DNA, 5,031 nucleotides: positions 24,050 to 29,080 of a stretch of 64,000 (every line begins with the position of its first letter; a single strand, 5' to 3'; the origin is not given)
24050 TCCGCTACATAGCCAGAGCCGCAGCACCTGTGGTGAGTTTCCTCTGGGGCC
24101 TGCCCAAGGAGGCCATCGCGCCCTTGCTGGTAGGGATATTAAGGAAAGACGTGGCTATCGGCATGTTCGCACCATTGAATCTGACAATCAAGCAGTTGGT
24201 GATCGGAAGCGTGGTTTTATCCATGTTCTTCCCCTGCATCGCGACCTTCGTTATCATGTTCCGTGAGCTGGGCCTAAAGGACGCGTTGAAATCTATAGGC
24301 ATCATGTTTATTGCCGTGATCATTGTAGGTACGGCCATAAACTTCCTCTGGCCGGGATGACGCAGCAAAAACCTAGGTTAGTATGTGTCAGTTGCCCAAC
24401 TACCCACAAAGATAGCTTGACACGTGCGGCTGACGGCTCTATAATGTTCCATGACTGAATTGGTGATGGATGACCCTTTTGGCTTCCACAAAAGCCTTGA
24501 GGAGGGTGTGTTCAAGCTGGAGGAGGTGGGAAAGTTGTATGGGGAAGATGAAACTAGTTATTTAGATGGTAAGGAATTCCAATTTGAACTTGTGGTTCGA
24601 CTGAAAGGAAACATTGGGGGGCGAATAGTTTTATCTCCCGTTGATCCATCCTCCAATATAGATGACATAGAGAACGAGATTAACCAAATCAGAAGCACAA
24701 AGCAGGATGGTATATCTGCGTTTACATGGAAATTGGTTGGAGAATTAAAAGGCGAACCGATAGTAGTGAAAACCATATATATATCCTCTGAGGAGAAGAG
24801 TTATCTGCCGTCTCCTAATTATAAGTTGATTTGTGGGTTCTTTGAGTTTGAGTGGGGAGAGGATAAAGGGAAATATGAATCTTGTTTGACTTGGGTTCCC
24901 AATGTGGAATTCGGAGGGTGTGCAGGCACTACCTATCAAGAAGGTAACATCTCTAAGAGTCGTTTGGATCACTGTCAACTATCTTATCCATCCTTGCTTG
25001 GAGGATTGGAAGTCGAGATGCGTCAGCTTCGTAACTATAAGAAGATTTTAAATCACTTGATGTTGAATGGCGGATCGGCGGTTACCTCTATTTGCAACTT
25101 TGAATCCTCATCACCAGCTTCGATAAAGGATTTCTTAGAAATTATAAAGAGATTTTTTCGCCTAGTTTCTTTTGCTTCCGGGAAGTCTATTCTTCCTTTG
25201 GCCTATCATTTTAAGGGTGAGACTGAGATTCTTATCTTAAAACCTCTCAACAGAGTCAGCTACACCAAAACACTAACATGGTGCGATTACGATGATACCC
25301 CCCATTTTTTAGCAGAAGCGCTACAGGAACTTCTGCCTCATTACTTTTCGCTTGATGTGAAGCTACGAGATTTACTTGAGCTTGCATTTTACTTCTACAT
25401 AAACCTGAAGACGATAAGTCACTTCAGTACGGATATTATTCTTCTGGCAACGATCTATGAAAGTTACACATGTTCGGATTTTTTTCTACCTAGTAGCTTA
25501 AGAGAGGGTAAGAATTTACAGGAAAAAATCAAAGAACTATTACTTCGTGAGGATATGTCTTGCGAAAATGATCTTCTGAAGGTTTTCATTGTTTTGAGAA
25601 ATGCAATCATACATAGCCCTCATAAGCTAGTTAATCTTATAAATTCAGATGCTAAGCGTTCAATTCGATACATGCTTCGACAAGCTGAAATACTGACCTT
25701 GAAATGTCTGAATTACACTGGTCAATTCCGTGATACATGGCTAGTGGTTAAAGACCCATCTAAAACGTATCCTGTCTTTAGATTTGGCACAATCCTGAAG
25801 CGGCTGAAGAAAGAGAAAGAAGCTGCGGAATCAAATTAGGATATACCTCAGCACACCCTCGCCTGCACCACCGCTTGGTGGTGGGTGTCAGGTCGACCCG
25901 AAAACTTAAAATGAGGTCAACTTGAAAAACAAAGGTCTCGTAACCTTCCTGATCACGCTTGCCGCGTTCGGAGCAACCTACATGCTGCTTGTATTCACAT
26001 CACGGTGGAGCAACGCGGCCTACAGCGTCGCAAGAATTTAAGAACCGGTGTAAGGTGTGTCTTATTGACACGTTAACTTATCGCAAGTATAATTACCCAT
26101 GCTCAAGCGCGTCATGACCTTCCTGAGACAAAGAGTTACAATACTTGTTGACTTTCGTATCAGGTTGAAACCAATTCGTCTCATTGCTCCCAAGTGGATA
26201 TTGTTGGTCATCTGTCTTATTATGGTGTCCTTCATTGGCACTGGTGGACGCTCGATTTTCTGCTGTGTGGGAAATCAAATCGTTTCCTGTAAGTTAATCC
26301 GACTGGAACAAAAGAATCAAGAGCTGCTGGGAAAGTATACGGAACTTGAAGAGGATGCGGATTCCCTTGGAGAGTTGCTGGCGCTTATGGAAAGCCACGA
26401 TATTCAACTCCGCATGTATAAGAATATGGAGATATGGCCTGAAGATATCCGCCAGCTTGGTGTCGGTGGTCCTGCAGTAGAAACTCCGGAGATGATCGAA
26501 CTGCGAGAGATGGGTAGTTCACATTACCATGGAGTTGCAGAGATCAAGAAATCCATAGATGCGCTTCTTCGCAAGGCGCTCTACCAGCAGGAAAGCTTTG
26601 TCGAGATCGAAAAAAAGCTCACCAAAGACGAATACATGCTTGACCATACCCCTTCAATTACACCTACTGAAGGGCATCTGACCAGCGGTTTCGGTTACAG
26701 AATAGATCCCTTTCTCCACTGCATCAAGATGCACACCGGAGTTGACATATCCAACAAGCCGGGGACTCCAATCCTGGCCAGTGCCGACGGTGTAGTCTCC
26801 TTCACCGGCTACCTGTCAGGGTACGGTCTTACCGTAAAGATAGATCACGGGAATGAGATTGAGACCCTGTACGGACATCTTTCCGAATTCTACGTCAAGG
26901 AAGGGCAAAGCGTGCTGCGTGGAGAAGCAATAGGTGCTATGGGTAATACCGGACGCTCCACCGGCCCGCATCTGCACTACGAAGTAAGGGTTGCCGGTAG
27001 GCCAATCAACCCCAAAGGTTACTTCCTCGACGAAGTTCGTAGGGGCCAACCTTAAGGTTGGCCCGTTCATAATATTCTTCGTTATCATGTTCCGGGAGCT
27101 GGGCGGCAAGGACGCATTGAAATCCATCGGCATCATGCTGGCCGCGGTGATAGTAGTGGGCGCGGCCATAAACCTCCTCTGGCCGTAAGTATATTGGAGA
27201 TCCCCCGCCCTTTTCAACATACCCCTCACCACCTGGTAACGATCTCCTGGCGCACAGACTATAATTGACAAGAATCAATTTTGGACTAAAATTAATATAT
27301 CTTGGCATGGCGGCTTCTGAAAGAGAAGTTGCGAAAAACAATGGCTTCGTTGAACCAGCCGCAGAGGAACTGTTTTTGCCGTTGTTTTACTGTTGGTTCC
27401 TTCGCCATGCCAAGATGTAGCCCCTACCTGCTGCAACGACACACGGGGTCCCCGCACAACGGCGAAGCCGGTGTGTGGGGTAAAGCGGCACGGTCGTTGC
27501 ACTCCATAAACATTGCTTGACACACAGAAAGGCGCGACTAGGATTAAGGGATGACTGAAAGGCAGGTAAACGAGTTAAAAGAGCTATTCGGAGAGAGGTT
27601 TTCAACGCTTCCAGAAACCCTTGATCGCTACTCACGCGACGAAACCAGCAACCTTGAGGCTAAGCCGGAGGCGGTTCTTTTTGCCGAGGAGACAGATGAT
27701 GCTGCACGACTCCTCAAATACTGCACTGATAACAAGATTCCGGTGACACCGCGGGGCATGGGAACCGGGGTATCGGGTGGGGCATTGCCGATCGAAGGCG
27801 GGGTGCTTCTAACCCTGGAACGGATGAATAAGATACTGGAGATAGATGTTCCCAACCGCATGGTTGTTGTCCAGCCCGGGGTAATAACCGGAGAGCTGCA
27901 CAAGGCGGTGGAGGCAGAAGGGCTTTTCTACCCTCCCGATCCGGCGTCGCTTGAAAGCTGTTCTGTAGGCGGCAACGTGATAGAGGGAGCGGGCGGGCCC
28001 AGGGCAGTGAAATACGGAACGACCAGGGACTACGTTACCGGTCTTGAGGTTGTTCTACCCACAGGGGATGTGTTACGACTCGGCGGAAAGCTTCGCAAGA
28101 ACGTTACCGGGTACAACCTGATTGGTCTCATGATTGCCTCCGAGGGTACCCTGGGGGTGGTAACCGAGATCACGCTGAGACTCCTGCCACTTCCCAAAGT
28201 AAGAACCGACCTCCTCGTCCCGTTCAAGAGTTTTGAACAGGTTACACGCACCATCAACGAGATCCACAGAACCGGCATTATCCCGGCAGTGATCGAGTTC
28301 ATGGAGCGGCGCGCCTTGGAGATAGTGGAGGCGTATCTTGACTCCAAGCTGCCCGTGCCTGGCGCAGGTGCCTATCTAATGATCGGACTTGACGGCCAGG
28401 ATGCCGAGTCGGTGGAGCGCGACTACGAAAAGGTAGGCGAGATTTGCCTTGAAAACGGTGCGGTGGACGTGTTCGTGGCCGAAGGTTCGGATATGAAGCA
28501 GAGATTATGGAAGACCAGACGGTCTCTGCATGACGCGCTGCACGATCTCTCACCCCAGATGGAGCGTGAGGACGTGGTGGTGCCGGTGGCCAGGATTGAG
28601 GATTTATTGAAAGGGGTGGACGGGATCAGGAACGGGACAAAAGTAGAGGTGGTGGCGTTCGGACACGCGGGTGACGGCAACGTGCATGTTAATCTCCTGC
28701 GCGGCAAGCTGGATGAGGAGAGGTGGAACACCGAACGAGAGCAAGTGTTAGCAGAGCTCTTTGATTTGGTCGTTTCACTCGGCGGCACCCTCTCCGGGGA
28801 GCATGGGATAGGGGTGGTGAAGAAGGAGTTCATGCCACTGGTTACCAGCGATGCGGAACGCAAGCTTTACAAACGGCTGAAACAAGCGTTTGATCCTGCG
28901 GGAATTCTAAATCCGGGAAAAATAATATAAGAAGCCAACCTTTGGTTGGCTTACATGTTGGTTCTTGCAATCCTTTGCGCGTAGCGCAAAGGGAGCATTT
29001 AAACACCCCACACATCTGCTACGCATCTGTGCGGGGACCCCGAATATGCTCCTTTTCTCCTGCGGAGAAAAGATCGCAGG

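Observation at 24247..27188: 2.7-kb AT-rich insertion at the feoB 3' end, bracketed by diverged direct copies of the feoB C-terminal coding sequence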

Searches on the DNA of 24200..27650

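Call 37: search_rna_families(source=window, start=24200, end=27650, threshold=evalue, max_evalue=1)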
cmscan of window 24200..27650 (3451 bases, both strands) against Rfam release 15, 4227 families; matches with E-value up to 1: 0.
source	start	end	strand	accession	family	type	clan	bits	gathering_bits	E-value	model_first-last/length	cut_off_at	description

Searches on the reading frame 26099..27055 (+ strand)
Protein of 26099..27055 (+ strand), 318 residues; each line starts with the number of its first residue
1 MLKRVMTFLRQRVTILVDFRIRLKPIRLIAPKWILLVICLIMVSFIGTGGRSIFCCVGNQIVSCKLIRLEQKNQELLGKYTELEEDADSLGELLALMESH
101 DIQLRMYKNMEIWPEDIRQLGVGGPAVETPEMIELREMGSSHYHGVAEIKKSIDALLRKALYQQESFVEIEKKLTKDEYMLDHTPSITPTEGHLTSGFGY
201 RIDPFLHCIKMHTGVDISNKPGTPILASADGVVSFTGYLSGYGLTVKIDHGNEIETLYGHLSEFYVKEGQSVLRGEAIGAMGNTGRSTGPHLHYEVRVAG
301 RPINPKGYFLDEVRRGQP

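Call 7: search_protein_families(library=pfam, proteins=[window:26099-27055:+], max_evalue=0.1)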
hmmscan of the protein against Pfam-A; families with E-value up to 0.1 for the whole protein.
window:26099-27055:+ (318 aa): 2 families
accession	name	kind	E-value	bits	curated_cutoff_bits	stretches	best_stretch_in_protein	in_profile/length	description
PF01551.29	Peptidase_M23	-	5.3e-37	126.3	28.7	1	210-305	1-96/96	Peptidase family M23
PF08826.15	DMPK_coil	-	0.089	13.4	22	0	58-87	26-55/61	DMPK coiled coil domain like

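Call 8: search_protein_families(library=padloc, proteins=[window:26099-27055:+], max_evalue=0.1)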
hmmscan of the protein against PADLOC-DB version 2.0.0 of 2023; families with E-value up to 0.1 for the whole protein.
window:26099-27055:+ (318 aa): 0 families

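Call 30: search_protein_families(library=ncbifam, proteins=[window:26099-27055:+], max_evalue=0.01)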
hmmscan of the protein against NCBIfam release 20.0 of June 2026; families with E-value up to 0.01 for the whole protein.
window:26099-27055:+ (318 aa): 14 families
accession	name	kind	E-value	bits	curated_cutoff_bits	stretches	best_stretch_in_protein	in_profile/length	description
NF052530.1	Heli_ShapePgp3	exception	1e-27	96.9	300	1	166-306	123-261/270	peptidoglycan metallopeptidase Pgp3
NF008652.0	PRK11649.1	equivalog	1.8e-26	92.8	341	1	200-306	301-407/439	murein DD-endopeptidase MepM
NF053825.1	PdgNdpepShyA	equivalog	2.8e-25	88.9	700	1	194-305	277-389/425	peptidoglycan DD-endopeptidase ShyA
NF052336.1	PdgHdaseHSB100310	equivalog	2.5e-24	86.2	500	1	189-316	38-161/316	peptidoglycan hydrolase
NF053824.1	PdgNdpepShyC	equivalog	3.5e-23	82.2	700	1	201-307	285-391/429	peptidoglycan DD-endopeptidase ShyC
NF041208.1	celldiv_DipM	equivalog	1.5e-19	70.5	740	1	209-309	316-417/419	cell division endopeptidase DipM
NF052529.1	PG_M23_Pgp6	exception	9.1e-18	64.1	600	1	211-308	334-431/452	peptidoglycan metallopeptidase Pgp6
NF050804.1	CellDivDipMCaul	equivalog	2e-17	63.3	900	1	210-300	526-617/634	cell division endopeptidase DipM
NF040883.1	amid_act_ActS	equivalog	1.4e-16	60.5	375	1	213-309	137-233/242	amidase activator ActS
NF008123.1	PRK10871.1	equivalog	1e-15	58.1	311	1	202-308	255-361/365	murein hydrolase activator NlpD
NF008644.1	PRK11637.1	equivalog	1.7e-15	56.9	270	1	187-308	265-382/385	murein hydrolase activator EnvC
NF053738.1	S2SprSpoIIQBc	equivalog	6.4e-15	55.4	250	1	210-311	120-225/232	stage II sporulation protein SpoIIQ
NF004799.0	PRK06148.1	subfamily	1.6e-06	26.4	1128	1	211-298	440-539/1015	hypothetical protein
NF047755.1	LIC_10271_M23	exception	2.1e-05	24.4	180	1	213-282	118-187/207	LIC_10271 family cell wall hydrolase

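Call 32: find_homologous_proteins(query=window:26099-27055:+)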
Query window:26099-27055:+ (318 aa): 7730 proteins with E <= 0.001 among 8000 candidates; the best 120 are listed.
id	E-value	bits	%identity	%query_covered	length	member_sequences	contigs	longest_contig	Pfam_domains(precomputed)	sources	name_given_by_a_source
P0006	2.6e-206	702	97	100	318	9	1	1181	PF01551.30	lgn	-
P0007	4.6e-166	570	81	98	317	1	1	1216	PF01551.30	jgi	jgi:murein DD-endopeptidase MepM/ murein hydrolase activator NlpD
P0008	2.1e-165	568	81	97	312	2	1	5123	PF01551.30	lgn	-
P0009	5.3e-124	432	67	89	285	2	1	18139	PF01551.30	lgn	-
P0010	1.8e-113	397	66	81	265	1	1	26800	PF01551.30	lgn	-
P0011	1.5e-108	381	56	97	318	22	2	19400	PF01551.30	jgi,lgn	-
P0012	2.8e-105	370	55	98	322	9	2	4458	PF01551.30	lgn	-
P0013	3.3e-105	370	53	98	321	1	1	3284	PF01551.30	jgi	jgi:hypothetical protein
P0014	8.2e-104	366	54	96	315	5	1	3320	PF01551.30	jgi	-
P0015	7.6e-103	362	55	98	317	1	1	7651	PF01551.30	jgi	-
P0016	1.8e-102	361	54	98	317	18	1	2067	PF01551.30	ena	-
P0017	3.4e-101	357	53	100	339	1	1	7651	PF01551.30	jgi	-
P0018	6.2e-100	353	54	98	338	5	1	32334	PF01551.30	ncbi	-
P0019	6.1e-99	350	53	98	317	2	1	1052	PF01551.30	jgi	jgi:murein DD-endopeptidase MepM/ murein hydrolase activator NlpD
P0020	2.1e-98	348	54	98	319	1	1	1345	PF01551.30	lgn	-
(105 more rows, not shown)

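Call 33: find_encoding_contigs(protein=P0008, flank=6000, max_places=3)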
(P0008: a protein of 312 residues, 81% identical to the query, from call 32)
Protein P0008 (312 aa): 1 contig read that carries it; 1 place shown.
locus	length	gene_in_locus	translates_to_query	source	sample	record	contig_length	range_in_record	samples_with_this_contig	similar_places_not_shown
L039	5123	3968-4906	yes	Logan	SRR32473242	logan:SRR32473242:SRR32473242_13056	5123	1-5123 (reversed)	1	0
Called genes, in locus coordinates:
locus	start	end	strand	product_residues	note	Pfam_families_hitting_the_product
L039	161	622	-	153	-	-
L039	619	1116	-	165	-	-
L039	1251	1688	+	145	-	PF01325:Fe_dep_repress, PF12802:MarR_2 (weak), PF02742:Fe_dep_repr_C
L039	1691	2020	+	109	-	PF04023:FeoA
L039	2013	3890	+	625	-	PF01926:MMR_HSR1, PF02421:FeoB_N, PF07670:Gate, PF07664:FeoB_C, PF07670:Gate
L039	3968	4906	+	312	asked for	PF01551:Peptidase_M23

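Call 34: find_encoding_contigs(protein=P0009, flank=8000, max_places=3)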
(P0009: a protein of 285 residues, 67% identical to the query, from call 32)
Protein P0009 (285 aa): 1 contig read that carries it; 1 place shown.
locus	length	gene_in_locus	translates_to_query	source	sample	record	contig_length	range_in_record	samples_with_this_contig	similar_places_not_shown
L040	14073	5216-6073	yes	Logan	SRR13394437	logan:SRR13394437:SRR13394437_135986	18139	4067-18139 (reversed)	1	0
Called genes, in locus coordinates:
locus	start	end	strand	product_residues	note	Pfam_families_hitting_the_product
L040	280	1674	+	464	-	-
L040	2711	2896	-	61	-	-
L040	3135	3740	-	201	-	-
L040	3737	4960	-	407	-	-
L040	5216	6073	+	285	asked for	PF01551:Peptidase_M23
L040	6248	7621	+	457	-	-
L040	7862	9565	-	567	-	PF00501:AMP-binding, PF13193:AMP-binding_C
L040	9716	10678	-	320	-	PF00561:Abhydrolase_1, PF12146:Hydrolase_4, PF12697:Abhydrolase_6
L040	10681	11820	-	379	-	PF08240:ADH_N, PF00107:ADH_zinc_N, PF13602:ADH_zinc_N_2 (weak)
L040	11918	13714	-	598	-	PF13734:Inhibitor_I69 (weak), PF01640:Peptidase_C10, PF18962:Por_Secre_tail (faint), PF13860:FlgD_ig (weak)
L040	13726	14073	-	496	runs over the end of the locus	PF13734:Inhibitor_I69, PF01640:Peptidase_C10, PF13860:FlgD_ig (weak)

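Call 71: find_encoding_contigs(protein=P0006, flank=4000, max_places=6)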
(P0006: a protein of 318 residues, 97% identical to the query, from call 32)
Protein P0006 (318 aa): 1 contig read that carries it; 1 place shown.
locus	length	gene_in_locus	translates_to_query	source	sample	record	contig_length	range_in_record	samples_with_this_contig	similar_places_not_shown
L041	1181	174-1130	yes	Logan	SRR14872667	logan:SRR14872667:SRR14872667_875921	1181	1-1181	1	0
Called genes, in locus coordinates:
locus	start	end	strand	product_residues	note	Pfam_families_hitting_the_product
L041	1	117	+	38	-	?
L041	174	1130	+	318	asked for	PF01551:Peptidase_M23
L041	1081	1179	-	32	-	?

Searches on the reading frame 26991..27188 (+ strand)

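Call 7: search_protein_families(library=pfam, proteins=[window:26991-27188:+], max_evalue=0.1)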
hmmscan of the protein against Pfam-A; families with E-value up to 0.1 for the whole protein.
window:26991-27188:+ (65 aa): 1 family
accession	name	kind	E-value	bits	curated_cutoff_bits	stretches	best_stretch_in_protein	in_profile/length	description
PF15982.10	TMEM135_C_rich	-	0.068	14.2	27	1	7-60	57-106/134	N-terminal cysteine-rich region of Transmembrane protein 135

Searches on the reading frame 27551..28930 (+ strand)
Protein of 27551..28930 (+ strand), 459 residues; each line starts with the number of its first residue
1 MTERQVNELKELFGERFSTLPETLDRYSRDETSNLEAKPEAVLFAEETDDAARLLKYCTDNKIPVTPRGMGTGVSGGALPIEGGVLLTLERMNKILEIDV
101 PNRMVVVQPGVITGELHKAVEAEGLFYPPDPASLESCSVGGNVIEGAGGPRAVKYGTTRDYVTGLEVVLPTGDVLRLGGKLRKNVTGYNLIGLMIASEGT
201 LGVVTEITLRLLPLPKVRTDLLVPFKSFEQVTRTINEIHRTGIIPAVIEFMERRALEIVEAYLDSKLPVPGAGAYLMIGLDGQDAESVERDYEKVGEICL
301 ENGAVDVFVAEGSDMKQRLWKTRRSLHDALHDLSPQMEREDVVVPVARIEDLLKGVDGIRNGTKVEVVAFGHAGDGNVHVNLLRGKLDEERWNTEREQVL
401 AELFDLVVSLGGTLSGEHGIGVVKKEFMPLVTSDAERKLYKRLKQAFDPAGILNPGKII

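Call 7: search_protein_families(library=pfam, proteins=[window:27551-28930:+], max_evalue=0.1)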
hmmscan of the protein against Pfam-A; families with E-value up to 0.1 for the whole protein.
window:27551-28930:+ (459 aa): 2 families
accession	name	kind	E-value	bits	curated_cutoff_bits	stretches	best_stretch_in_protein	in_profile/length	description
PF02913.24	FAD-oxidase_C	-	3.7e-64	217.2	21.2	1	215-458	2-248/248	FAD linked oxidases, C-terminal domain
PF01565.28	FAD_binding_4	-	1.5e-43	148.3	26.4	1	39-178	1-139/139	FAD binding domain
